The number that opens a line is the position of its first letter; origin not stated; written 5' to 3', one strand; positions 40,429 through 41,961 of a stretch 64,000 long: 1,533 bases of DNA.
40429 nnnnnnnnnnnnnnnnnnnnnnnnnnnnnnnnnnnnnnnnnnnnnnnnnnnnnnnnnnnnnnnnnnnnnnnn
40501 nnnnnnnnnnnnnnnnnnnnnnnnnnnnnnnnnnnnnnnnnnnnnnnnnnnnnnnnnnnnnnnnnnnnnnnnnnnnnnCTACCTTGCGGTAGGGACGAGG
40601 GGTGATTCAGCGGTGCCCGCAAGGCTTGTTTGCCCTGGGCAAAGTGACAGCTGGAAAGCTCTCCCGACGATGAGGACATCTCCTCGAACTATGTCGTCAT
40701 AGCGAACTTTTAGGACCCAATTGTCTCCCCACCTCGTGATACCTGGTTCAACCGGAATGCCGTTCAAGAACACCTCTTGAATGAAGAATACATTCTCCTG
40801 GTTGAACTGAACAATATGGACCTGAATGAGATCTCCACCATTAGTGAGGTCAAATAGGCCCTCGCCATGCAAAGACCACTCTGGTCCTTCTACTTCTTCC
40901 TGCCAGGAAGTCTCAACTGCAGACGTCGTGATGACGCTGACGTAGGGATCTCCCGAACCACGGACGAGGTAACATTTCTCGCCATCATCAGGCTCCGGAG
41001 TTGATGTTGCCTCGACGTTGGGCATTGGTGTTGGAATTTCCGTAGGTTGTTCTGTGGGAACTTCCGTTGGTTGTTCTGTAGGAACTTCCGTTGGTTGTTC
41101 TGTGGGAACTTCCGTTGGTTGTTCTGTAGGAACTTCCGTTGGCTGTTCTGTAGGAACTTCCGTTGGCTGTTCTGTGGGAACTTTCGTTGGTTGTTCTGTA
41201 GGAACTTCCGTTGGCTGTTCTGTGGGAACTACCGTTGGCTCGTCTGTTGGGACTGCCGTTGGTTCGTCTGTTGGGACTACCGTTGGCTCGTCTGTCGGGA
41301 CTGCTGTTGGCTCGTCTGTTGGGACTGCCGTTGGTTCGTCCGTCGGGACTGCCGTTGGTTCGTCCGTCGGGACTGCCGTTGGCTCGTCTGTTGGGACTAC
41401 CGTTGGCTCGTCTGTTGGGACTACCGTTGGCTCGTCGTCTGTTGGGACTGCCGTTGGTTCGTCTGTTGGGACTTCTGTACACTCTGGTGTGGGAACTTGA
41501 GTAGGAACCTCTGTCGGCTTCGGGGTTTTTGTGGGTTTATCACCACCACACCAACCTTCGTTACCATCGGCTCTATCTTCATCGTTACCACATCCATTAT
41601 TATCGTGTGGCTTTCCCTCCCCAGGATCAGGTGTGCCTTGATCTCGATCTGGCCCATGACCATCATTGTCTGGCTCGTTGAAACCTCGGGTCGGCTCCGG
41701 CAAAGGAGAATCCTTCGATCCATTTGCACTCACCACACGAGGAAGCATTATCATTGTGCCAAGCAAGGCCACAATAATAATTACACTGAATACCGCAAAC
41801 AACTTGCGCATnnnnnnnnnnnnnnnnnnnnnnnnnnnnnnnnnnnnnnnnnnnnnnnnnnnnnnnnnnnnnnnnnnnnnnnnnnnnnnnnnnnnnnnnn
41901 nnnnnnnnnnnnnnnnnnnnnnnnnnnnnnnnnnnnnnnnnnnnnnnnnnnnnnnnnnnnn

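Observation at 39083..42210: Tandemly duplicated expression cassette whose non-coding flanks are conserved far better than the coding sequence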

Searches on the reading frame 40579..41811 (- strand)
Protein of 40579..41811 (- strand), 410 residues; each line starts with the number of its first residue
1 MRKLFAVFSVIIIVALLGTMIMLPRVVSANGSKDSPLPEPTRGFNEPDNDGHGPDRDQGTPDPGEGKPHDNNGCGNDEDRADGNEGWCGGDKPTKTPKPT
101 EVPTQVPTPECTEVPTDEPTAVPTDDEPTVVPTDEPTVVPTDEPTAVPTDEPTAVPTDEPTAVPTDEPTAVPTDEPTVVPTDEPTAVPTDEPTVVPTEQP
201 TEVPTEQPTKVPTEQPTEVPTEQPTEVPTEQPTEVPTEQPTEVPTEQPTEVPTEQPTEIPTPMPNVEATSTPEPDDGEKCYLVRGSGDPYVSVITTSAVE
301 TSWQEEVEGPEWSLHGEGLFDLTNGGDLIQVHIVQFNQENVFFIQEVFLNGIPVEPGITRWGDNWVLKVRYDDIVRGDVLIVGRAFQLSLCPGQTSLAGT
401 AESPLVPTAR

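Call 18: search_protein_families(library=pfam, proteins=[window:40582-41811:-], max_evalue=1)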
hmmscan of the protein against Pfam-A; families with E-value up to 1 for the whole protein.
window:40582-41811:- (410 aa): 2 families
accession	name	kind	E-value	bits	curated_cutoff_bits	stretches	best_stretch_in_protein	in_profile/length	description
PF04886.17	PT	-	3e-32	110.3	26.2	2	127-162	1-36/36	PT disordered repeat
PF22178.3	Gp5_trimer_C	-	0.0021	18.6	30.9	2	177-246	38-107/112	Bacteriophage T4 gp5 C-terminal trimerisation domain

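Call 20: find_encoding_contigs(protein=window:40579-41811:-, flank=10000, max_places=10)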
Protein window:40579-41811:- (410 aa): no gene with exactly this product is on record in the collection.

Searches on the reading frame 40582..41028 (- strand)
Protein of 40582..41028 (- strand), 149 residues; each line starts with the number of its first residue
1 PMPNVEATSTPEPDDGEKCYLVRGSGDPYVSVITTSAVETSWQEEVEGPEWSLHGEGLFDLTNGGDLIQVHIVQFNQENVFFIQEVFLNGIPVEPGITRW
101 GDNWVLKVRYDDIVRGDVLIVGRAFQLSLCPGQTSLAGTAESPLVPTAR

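Call 28: find_homologous_proteins(query=window:40582-41028:-, max_evalue=0.01)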
Query window:40582-41028:-: 17 candidates shared short words with the query, none scored E <= 0.01.
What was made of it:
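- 40579..41811 (-): ORF2, 410 aa: N-terminal hydrophobic segment read as a signal peptide, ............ loop, PT repeats, then a 140-aa C-terminal domain predicted all-beta (low confidence). GC3 is 44-48%. No homologues for the C-terminal domain (call 28).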

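Call 68: predict_structure(protein=window:40582-41028:-)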
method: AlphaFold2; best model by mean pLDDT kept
length: 149 residues; sequences in the alignment: 1
mean_pLDDT: 47.9   pTM: 0.44
mean pLDDT of the five models: 47.9, 37.7, 36.7, 35.2, 31.8
residues with pLDDT >= 90: 0; 70-90: 16; 50-70: 42; < 50: 91
segments of 3 or more residues with pLDDT < 50: 1-43, 45-52, 110-119, 121-149
pLDDT, mean of each block of 10 residues (from residue 1): 42 34 30 38 45 58 68 57 72 66 58 46 36 32 33
secondary structure, 60 per line:
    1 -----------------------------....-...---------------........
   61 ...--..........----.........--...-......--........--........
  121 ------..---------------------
elements in order: E30-33 E53-63 E66-75 E80-88 E91-93 E95-100 E103-110 E113-120
